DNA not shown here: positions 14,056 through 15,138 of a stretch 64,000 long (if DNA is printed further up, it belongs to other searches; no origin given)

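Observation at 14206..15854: Translationally coupled pair of flavodiiron-core-like MBL proteins without flavodoxin domains, one half-degenerate and one almost fully degenerate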

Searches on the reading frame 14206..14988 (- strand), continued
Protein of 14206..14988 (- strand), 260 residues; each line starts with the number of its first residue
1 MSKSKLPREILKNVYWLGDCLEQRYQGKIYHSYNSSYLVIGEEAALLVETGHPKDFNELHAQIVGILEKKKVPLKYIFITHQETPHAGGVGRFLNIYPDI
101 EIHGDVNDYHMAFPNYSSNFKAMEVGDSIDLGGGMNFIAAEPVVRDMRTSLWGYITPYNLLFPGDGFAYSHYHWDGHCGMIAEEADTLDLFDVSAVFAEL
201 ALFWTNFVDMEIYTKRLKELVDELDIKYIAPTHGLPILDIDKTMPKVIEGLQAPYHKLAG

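Call 52: search_protein_families(library=pfam, alignment_id=A4, max_evalue=0.00001)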
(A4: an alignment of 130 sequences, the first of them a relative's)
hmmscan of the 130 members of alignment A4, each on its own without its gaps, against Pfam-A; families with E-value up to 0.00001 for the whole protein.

A. member 1, L001:7661-8869:- (402 aa): 4 families
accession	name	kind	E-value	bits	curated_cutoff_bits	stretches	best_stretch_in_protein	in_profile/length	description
PF00441.29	Acyl-CoA_dh_1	-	7e-28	98.1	22.4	1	247-394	3-149/150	Acyl-CoA dehydrogenase, C-terminal domain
PF02771.21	Acyl-CoA_dh_N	-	2.7e-18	66.8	22.9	1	7-122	1-111/113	Acyl-CoA dehydrogenase, N-terminal domain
PF02770.24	Acyl-CoA_dh_M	-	8.6e-16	58.3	33.3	1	130-233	2-97/97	Acyl-CoA dehydrogenase, middle domain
PF08028.16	Acyl-CoA_dh_2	-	2.2e-11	44.6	22.7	1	262-375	3-125/134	Acyl-CoA dehydrogenase, C-terminal domain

B. families by the number of members that match (of 130 scanned): 141 families (the first 25 are shown)
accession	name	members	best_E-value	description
PF13561.12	adh_short_C2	6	4.6e-53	Enoyl-(Acyl carrier protein) reductase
PF00106.31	adh_short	6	2e-50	short chain dehydrogenase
PF03446.21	NAD_binding_2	5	2.5e-43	NAD binding domain of 6-phosphogluconate dehydrogenase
PF00528.27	BPD_transp_1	5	1.8e-39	Binding-protein-dependent transport system inner membrane component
PF00441.29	Acyl-CoA_dh_1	4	2.5e-48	Acyl-CoA dehydrogenase, C-terminal domain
PF02771.21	Acyl-CoA_dh_N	4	2.4e-28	Acyl-CoA dehydrogenase, N-terminal domain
PF14833.11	NAD_binding_11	4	9.4e-25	NAD-binding of NADP-dependent 3-hydroxyisobutyrate dehydrogenase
PF02770.24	Acyl-CoA_dh_M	4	3.6e-23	Acyl-CoA dehydrogenase, middle domain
PF08028.16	Acyl-CoA_dh_2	4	5.4e-21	Acyl-CoA dehydrogenase, C-terminal domain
PF12146.15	Hydrolase_4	4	1.9e-16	Serine aminopeptidase, S33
PF08659.16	KR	4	1.8e-09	KR domain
PF00815.25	Histidinol_dh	3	1.5e-137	Histidinol dehydrogenase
PF01425.27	Amidase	3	6.6e-114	Amidase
PF03401.19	TctC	3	5.4e-68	Tripartite tricarboxylate transporter family receptor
PF02737.24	3HCDH_N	3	3.5e-48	3-hydroxyacyl-CoA dehydrogenase, NAD binding domain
PF04199.19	Cyclase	3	1e-19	Putative cyclase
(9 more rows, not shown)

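Call 54: search_protein_families(library=pfam, proteins=[L004:11410-11661:+, L004:11692-11970:+, L004:12176-12463:+, L004:10781-11179:-, L082:8585-9331:+, L082:8261-8545:-, L082:5929-6270:-, L086:3343-4737:+], max_evalue=0.01)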
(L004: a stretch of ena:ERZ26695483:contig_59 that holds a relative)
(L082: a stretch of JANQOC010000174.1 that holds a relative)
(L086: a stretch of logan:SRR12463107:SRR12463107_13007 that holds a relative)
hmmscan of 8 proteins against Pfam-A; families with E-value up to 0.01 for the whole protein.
L004:11410-11661:+ (83 aa): 0 families

L004:11692-11970:+ (92 aa): 1 family
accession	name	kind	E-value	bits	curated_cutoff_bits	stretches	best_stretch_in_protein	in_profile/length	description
PF02566.24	OsmC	-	0.0059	17.4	27.5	1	4-73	33-97/100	OsmC-like protein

L004:12176-12463:+ (95 aa): 3 families
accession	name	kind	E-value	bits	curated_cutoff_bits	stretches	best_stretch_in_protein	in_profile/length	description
PF04273.18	BLH_phosphatase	-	1.8e-10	41.5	26.1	1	7-88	6-87/110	Beta-lactamase hydrolase-like protein, phosphatase-like domain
PF22741.1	PTP-NADK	-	7.7e-05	22.6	27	1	13-94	33-112/163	DSP-PTPase phosphatase fused to NAD+ Kinase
PF13350.11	Y_phosphatase3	-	0.0011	19.4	22.2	1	15-76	36-80/240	Tyrosine phosphatase family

L004:10781-11179:- (132 aa): 4 families
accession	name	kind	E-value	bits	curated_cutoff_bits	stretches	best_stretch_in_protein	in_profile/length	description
PF13669.12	Glyoxalase_4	-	1.8e-22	80.1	27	1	6-115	1-109/109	Glyoxalase/Bleomycin resistance protein/Dioxygenase superfamily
PF00903.31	Glyoxalase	-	8.8e-13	49.1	20.6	1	4-128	1-121/121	Glyoxalase/Bleomycin resistance protein/Dioxygenase superfamily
PF13468.12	Glyoxalase_3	-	3.6e-10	40.6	25.1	1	6-103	2-102/176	Glyoxalase-like domain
PF18029.7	Glyoxalase_6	-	0.0089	17.1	23.6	0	7-47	61-98/106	Glyoxalase-like domain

L082:8585-9331:+ (248 aa): 1 family
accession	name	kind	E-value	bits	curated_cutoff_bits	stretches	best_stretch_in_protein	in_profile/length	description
PF01925.25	TauE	-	6.2e-25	88.7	32.6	1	13-242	2-236/237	Sulfite exporter TauE/SafE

L082:8261-8545:- (94 aa): 0 families

L082:5929-6270:- (113 aa): 0 families

L086:3343-4737:+ (464 aa): 0 families

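Call 57: find_encoding_contigs(protein=window:14206-14988:-, flank=10000, max_places=2)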
Protein window:14206-14988:- (260 aa): 23 contigs read that carry it; 2 places shown.
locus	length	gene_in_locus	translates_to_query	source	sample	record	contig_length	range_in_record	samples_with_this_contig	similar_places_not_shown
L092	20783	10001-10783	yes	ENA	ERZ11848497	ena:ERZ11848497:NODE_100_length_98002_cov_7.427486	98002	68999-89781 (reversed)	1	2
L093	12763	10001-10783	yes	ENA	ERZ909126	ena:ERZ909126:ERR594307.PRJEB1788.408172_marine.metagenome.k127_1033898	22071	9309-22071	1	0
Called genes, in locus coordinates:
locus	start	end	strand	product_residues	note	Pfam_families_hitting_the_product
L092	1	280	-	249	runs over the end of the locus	PF01012:ETF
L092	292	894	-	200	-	PF01923:Cob_adeno_trans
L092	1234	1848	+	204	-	PF00561:Abhydrolase_1 (faint), PF02230:Abhydrolase_2, PF12146:Hydrolase_4 (faint), PF01738:DLH, PF00326:Peptidase_S9 (faint)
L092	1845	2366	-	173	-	PF02600:DsbB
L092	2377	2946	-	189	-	PF09335:VTT_dom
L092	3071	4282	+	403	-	PF00909:Ammonium_transp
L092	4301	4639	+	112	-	PF00543:P-II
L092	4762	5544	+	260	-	PF00106:adh_short, PF08659:KR (faint), PF13460:NAD_binding_10, PF13561:adh_short_C2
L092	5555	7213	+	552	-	PF02776:TPP_enzyme_N, PF00205:TPP_enzyme_M, PF02775:TPP_enzyme_C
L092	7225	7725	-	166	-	-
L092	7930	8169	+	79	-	PF01206:TusA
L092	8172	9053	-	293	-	PF00892:EamA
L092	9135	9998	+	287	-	PF19583:ODP (faint)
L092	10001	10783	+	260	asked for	PF00753:Lactamase_B (weak), PF19583:ODP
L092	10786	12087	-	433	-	PF00815:Histidinol_dh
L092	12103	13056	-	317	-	PF04199:Cyclase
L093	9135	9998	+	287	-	PF19583:ODP (faint)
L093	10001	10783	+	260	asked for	PF00753:Lactamase_B (weak), PF19583:ODP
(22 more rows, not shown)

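Call 67: find_encoding_contigs(protein=P0407, flank=8000, max_places=2)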
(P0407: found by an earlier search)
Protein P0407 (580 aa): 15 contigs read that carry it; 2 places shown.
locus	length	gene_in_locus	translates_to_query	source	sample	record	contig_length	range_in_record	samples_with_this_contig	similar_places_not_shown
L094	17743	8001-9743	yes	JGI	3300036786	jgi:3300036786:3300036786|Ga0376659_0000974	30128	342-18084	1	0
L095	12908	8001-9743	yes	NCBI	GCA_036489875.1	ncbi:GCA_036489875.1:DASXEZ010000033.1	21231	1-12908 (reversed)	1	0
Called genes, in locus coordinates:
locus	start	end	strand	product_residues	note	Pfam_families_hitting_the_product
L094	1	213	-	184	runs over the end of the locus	?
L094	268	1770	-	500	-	PF11794:HpaB_N, PF03241:HpaB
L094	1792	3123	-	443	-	PF00501:AMP-binding, PF14535:AMP-binding_C_2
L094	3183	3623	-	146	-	PF01575:MaoC_dehydratas, PF13452:FAS1_DH_region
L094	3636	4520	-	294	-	PF03446:NAD_binding_2, PF14833:NAD_binding_11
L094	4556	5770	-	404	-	PF00067:p450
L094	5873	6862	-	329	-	PF04199:Cyclase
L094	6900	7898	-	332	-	PF00296:Bac_luciferase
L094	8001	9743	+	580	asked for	PF19583:ODP (faint), PF00753:Lactamase_B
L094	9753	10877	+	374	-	PF04909:Amidohydro_2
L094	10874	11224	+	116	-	PF00355:Rieske, PF13806:Rieske_2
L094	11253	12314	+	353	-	PF04909:Amidohydro_2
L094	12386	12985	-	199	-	PF00440:TetR_N, PF17932:TetR_C_24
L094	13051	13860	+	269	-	PF23441:SDR (weak), PF00106:adh_short, PF01370:Epimerase, PF08659:KR, PF13561:adh_short_C2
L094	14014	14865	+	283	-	PF00106:adh_short, PF08659:KR, PF13561:adh_short_C2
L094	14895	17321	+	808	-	PF02771:Acyl-CoA_dh_N, PF02770:Acyl-CoA_dh_M, PF00441:Acyl-CoA_dh_1, PF02771:Acyl-CoA_dh_N, PF02770:Acyl-CoA_dh_M (weak), PF00441:Acyl-CoA_dh_1, PF08028:Acyl-CoA_dh_2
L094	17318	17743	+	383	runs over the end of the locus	PF22691:Thiolase_C_1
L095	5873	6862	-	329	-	PF04199:Cyclase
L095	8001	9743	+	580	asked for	PF19583:ODP (faint), PF00753:Lactamase_B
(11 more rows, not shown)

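Call 68: find_encoding_contigs(protein=P0245, flank=8000, max_places=2)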
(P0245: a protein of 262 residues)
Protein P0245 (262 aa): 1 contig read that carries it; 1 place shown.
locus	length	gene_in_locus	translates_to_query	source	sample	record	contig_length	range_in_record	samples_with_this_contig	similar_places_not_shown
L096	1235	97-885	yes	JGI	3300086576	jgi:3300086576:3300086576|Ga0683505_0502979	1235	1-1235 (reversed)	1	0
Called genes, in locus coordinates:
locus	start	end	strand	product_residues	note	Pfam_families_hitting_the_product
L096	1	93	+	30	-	?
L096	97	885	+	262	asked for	PF00753:Lactamase_B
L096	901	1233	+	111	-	?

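Call 69: find_encoding_contigs(protein=P0253, flank=8000, max_places=2)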
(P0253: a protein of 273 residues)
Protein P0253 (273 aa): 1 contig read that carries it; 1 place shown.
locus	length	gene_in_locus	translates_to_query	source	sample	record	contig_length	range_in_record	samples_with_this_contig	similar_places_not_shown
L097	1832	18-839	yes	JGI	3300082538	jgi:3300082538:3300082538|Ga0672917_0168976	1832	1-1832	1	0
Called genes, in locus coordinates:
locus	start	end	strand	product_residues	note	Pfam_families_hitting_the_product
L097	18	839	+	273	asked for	PF00753:Lactamase_B, PF19583:ODP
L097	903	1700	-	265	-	PF00106:adh_short, PF08659:KR (weak), PF13561:adh_short_C2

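Call 71: search_solved_structures(query=L003:7803-9032:+, max_evalue=0.001)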
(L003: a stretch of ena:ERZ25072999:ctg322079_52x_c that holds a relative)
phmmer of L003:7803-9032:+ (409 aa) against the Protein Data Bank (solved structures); distinct sequences matched with E-value up to 0.001: 25.
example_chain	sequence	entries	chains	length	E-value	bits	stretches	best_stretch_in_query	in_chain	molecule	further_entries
8sm7_A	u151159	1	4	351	2.6e-35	125.3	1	118-394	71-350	Amidohydrolase 2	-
6m1w_B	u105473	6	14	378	1.8e-28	102.8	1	145-393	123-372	Amidohydrolase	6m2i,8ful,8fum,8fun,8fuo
8sm9_F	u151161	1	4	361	4.2e-27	98.3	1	147-394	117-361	Amidohydrolase 2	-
8sm8_G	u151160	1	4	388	5.5e-25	91.3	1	103-396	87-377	Putative amidohydrolase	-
8sm6_A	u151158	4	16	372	2.4e-21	79.3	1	85-393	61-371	Amidohydrolase family protein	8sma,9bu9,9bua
3s4t_A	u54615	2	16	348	1.1e-11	47.6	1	151-395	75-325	Amidohydrolase 2 | Gamma-resorcylate decarboxylase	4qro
2dvt_A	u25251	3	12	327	6e-11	45.1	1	120-395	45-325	Thermophilic reversible gamma-resorcylate decarboxylase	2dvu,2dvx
3nur_A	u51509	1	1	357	1.3e-10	44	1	150-394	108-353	Amidohydrolase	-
6m2i_A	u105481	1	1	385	3.3e-10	42.6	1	136-398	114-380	Amidohydrolase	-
8ful_A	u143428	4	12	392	3.5e-10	42.6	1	136-398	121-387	Amidohydrolase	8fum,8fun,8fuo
6m1w_A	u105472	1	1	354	4.5e-10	42.2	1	136-397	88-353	Amidohydrolase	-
6omp_A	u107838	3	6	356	4.6e-10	42.2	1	122-366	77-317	PtmU3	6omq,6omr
2wm1_A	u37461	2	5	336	2.9e-09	39.5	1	153-395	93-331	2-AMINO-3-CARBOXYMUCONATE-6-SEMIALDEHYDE DECARBOXYLASE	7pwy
4ofc_A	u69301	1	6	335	3.1e-09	39.4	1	153-395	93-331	2-amino-3-carboxymuconate-6-semialdehyde decarboxylase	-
4ign_A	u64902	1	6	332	3.7e-09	39.2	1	153-394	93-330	2-amino-3-carboxymuconate-6-semialdehyde decarboxylase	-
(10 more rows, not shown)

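Call 72: search_protein_families(library=ncbifam, proteins=[L003:7803-9032:+, L003:7388-7753:+, L094:9753-10877:+, L094:10874-11224:+, L094:11253-12314:+, L094:5873-6862:-, L094:6900-7898:-, L094:268-1770:-], max_evalue=0.00001)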
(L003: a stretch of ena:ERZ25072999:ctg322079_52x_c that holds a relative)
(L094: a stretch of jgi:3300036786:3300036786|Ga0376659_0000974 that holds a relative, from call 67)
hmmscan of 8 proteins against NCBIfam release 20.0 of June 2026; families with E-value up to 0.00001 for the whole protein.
L003:7803-9032:+ (409 aa): 0 families

L003:7388-7753:+ (121 aa): 4 families
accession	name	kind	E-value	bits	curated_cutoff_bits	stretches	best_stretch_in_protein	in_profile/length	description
NF007422.0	PRK09965.1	equivalog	4.5e-13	49.2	113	1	59-120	38-99/106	bifunctional 3-phenylpropionate/cinnamic acid dioxygenase ferredoxin subunit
NF042948.2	3PPDioc_HcaC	equivalog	3.9e-12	46.4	150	0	1-54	1-54/105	3-phenylpropionate/cinnamic acid dioxygenase ferredoxin subunit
TIGR02378.1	nirD_assim_sml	equivalog_domain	5.5e-10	39.3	74.65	0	76-120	60-104/105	nitrite reductase small subunit NirD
NF041683.1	ant_diox_AndAb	equivalog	2.7e-07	30.7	150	0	6-54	5-53/100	anthranilate 1,2-dioxygenase ferredoxin subunit AndAb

L094:9753-10877:+ (374 aa): 0 families

L094:10874-11224:+ (116 aa): 5 families
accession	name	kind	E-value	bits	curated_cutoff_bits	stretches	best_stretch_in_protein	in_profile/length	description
TIGR02378.1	nirD_assim_sml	equivalog_domain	1.1e-16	60.8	74.65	1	6-115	4-104/105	nitrite reductase small subunit NirD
NF041683.1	ant_diox_AndAb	equivalog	4e-13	49.4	150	1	5-116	3-100/100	anthranilate 1,2-dioxygenase ferredoxin subunit AndAb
NF007422.0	PRK09965.1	equivalog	4.8e-09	36.2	113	1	20-116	19-100/106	bifunctional 3-phenylpropionate/cinnamic acid dioxygenase ferredoxin subunit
NF042948.2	3PPDioc_HcaC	equivalog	2.9e-08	33.9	150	0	10-55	9-54/105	3-phenylpropionate/cinnamic acid dioxygenase ferredoxin subunit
TIGR02377.1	MocE_fam_FeS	subfamily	1.4e-06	28.2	136.15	0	24-116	22-101/101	MocE family 2Fe-2S type ferredoxin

L094:11253-12314:+ (353 aa): 0 families

L094:5873-6862:- (329 aa): 0 families

L094:6900-7898:- (332 aa): 29 families (the best 25 are shown)
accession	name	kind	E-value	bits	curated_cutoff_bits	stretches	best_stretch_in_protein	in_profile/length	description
TIGR03560.1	F420_Rv1855c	subfamily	3.8e-61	206.8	231.4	1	24-226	8-211/227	TIGR03560 family F420-dependent LLM class oxidoreductase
TIGR03619.1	F420_Rv2161c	subfamily_domain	3e-40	138.4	166.9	1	33-234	2-209/247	TIGR03619 family F420-dependent LLM class oxidoreductase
TIGR03621.1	F420_MSMEG_2516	subfamily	7.3e-35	120.5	213.15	1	29-213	14-179/295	TIGR03621 family F420-dependent LLM class oxidoreductase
TIGR03856.1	F420_MSMEG_2906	subfamily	6.9e-32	111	243.7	1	28-228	15-195/249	LLM class F420-dependent oxidoreductase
TIGR03557.1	F420_G6P_family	subfamily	8.8e-24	84.2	210.4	1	31-209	15-187/316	TIGR03557 family F420-dependent LLM class oxidoreductase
TIGR03571.1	lucif_BA3436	subfamily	5.9e-23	81.6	303.9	1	28-187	30-185/304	TIGR03571 family LLM class oxidoreductase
NF002619.0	PRK02271.1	equivalog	9.9e-23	80.9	276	1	21-207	6-174/329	5,10-methylenetetrahydromethanopterin reductase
TIGR03555.1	F420_mer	equivalog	3.4e-21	76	348.7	1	23-208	6-174/325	5,10-methylenetetrahydromethanopterin reductase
TIGR03554.1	F420_G6P_DH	equivalog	3.6e-18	65.7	420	1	31-212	18-195/331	glucose-6-phosphate dehydrogenase (coenzyme-F420)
TIGR03564.1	F420_MSMEG_4879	subfamily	6.2e-18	65.4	234.25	1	58-205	18-158/265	TIGR03564 family F420-dependent LLM class oxidoreductase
TIGR03559.1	F420_Rv3520c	subfamily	7.7e-18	64.6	335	1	66-205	38-184/325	LLM class F420-dependent oxidoreductase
TIGR04021.1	LLM_DMSO2_sfnG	equivalog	1.6e-16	60.6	382.95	1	30-272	29-267/350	dimethylsulfone monooxygenase SfnG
TIGR04465.1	ArgArg_F420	equivalog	1.5e-15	57.2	470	1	29-205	60-230/364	F420-dependent hydroxymycolic acid dehydrogenase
TIGR03860.1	FMN_nitrolo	subfamily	1.4e-13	50.5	279.7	1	28-155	28-160/422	NtaA/DmoA family FMN-dependent monooxygenase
TIGR04027.1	LLM_KPN_01858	hypoth_equivalog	2.2e-13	49.9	412.9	1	26-159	17-142/326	putative FMN-dependent luciferase-like monooxygenase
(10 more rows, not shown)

L094:268-1770:- (500 aa): 2 families
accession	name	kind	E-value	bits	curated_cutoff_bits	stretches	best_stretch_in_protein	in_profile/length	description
TIGR02309.1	HpaB-1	equivalog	4.3e-54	184.4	480.2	1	30-472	15-464/477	4-hydroxyphenylacetate 3-monooxygenase, oxygenase component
TIGR02310.1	HpaB-2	equivalog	7.5e-36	123.9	885.2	1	20-472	15-478/519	4-hydroxyphenylacetate 3-monooxygenase, oxygenase component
